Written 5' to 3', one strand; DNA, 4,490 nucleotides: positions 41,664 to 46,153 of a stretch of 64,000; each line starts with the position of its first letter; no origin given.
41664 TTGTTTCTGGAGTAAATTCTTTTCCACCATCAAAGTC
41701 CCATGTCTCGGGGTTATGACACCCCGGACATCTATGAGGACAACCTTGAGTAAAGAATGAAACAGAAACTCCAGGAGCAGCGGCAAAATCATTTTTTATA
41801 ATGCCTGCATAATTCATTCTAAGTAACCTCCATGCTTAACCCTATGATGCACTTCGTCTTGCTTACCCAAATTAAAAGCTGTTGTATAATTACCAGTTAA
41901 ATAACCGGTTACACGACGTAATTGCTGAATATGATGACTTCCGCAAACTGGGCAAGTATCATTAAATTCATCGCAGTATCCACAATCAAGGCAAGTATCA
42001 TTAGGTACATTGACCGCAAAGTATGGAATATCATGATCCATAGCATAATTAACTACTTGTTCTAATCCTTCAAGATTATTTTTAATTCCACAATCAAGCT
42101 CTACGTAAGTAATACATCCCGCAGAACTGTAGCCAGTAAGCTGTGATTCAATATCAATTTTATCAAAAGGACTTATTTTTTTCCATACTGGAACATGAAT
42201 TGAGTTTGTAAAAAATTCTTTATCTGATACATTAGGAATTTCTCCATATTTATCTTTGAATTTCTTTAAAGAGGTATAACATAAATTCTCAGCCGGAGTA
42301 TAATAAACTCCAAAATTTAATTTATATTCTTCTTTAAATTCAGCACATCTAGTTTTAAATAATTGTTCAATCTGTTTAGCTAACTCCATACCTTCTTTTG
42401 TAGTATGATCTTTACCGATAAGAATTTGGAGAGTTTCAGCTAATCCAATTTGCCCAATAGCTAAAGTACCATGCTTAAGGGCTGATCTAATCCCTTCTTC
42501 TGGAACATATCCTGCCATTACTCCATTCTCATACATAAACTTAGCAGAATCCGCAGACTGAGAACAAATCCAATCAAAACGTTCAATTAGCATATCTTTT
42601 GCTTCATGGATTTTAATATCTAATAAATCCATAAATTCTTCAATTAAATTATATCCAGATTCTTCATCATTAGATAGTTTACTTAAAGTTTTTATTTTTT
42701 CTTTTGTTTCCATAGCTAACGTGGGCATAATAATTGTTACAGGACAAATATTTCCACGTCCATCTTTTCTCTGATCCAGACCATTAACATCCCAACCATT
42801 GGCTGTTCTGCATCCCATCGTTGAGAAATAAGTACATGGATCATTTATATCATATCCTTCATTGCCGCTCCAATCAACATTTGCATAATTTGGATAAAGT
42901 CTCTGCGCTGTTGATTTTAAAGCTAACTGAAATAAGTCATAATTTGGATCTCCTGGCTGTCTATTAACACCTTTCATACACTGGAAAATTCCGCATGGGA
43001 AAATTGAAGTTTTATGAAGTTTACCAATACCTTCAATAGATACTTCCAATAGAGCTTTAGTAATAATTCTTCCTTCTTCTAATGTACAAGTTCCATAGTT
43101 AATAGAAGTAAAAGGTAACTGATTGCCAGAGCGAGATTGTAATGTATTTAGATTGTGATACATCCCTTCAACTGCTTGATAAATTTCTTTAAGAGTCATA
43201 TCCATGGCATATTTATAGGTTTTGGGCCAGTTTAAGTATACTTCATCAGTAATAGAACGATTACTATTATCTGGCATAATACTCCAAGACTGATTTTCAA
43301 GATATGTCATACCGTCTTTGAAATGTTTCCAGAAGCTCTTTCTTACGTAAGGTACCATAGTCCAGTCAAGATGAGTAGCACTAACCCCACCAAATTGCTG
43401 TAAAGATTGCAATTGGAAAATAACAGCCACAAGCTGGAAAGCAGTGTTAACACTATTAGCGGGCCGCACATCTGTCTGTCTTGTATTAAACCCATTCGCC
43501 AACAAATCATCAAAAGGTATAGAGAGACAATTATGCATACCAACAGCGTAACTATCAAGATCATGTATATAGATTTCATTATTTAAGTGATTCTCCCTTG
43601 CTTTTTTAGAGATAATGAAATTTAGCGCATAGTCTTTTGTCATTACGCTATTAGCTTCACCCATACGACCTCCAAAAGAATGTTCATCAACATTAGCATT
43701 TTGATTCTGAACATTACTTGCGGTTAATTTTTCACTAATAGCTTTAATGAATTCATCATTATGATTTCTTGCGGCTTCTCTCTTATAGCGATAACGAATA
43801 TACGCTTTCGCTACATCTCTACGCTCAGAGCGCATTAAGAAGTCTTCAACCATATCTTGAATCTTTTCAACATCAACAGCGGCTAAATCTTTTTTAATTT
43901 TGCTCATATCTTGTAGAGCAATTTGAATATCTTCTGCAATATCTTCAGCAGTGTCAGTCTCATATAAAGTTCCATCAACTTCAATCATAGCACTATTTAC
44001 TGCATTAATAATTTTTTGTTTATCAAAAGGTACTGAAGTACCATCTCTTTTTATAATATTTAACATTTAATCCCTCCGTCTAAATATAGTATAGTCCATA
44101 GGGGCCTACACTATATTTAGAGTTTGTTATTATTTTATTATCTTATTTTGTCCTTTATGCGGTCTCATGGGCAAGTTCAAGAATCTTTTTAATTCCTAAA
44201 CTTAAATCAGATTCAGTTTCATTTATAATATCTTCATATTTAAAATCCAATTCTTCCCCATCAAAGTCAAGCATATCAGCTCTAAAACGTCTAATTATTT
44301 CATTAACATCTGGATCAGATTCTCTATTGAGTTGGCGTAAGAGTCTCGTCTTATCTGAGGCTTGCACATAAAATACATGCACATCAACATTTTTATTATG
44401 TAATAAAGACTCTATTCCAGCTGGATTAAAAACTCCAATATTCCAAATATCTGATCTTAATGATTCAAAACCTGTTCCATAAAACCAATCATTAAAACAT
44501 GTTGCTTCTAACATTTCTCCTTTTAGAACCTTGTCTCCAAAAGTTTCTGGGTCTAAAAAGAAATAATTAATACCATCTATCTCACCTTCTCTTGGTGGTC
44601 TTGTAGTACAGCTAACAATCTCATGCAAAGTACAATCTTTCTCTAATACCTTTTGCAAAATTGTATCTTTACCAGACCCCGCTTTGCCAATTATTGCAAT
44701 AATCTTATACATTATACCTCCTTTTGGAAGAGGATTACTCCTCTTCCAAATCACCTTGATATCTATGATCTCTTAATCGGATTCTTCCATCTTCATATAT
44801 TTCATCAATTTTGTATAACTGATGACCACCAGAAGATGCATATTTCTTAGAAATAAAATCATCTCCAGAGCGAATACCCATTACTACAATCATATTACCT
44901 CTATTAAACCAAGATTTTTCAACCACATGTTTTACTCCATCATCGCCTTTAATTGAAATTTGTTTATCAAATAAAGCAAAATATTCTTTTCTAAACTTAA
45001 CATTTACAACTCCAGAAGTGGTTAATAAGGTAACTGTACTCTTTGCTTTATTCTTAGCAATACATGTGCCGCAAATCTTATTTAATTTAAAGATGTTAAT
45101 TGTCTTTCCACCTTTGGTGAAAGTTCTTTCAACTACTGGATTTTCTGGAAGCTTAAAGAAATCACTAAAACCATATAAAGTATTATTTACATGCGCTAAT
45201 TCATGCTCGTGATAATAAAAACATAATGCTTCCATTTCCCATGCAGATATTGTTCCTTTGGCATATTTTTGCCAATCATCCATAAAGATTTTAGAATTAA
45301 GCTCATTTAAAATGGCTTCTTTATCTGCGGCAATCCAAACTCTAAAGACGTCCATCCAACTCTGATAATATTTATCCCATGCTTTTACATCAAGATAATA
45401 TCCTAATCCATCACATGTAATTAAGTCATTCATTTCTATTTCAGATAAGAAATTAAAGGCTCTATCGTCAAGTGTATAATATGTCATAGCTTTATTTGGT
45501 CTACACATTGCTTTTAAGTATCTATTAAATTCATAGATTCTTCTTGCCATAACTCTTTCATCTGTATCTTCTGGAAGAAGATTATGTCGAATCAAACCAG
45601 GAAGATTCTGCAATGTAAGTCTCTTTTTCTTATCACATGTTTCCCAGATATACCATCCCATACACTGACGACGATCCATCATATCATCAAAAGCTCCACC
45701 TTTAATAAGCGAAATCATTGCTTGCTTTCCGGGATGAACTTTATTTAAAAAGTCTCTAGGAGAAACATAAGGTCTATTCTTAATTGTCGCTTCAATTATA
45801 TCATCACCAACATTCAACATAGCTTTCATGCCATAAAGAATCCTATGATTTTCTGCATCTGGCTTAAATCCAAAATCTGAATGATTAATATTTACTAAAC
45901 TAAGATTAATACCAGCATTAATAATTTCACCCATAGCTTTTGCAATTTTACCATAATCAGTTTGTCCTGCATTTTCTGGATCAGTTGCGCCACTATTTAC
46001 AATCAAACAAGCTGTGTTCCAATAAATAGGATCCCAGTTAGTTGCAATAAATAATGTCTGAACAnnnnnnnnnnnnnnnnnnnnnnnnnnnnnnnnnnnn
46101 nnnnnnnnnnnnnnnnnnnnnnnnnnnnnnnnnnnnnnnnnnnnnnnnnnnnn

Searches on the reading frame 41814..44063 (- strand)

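Call 21: search_protein_families(library=phrogs, proteins=[window:41814-44063:-], max_evalue=0.001)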
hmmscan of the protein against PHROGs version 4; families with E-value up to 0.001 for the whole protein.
window:41814-44063:- (749 aa): 5 families
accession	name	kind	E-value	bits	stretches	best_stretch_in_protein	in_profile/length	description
phrog_487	-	moron, auxiliary metabolic gene and host takeover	1e-202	676.2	1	2-745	5-713/718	NrdD-like anaerobic ribonucleotide reductase large subunit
phrog_4218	-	DNA, RNA and nucleotide metabolism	7.5e-78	262.9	1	414-744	9-332/333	anaerobic ribonucleoside reductase large subunit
phrog_29160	-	DNA, RNA and nucleotide metabolism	1.4e-35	123.8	1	591-744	2-155/158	anaerobic ribonucleoside reductase large subunit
phrog_26446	-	DNA, RNA and nucleotide metabolism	6.2e-23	81.8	1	584-719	227-367/761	anaerobic ribonucleoside reductase large subunit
phrog_84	-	DNA, RNA and nucleotide metabolism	0.00072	18.7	0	2-102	64-169/975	ribonucleoside-diphosphate reductase large subunit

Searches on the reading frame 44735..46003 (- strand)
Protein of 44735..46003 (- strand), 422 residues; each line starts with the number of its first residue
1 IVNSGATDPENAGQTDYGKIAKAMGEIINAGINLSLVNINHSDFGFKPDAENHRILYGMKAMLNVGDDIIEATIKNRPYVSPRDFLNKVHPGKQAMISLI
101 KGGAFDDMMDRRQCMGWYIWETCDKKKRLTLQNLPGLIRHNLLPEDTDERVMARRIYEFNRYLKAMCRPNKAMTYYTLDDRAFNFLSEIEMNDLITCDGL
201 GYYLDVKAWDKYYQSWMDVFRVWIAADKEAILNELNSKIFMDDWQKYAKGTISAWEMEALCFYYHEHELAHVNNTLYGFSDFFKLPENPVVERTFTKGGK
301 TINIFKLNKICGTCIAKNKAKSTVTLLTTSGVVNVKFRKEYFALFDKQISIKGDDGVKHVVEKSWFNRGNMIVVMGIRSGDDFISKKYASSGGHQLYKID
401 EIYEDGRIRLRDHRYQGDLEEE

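Call 21: search_protein_families(library=phrogs, proteins=[window:44735-46003:-], max_evalue=0.001)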
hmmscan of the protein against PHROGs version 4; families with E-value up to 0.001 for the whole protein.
window:44735-46003:- (422 aa): 3 families
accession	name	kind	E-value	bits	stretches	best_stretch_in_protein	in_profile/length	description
phrog_20695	-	DNA, RNA and nucleotide metabolism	2.5e-106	357.1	1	2-414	22-438/440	DNA binding protein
phrog_12219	-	DNA, RNA and nucleotide metabolism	3.4e-64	218.5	1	9-399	420-810/823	DNA polymerase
phrog_405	-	DNA, RNA and nucleotide metabolism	2.4e-26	92.9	1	15-398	827-1090/1190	DNA polymerase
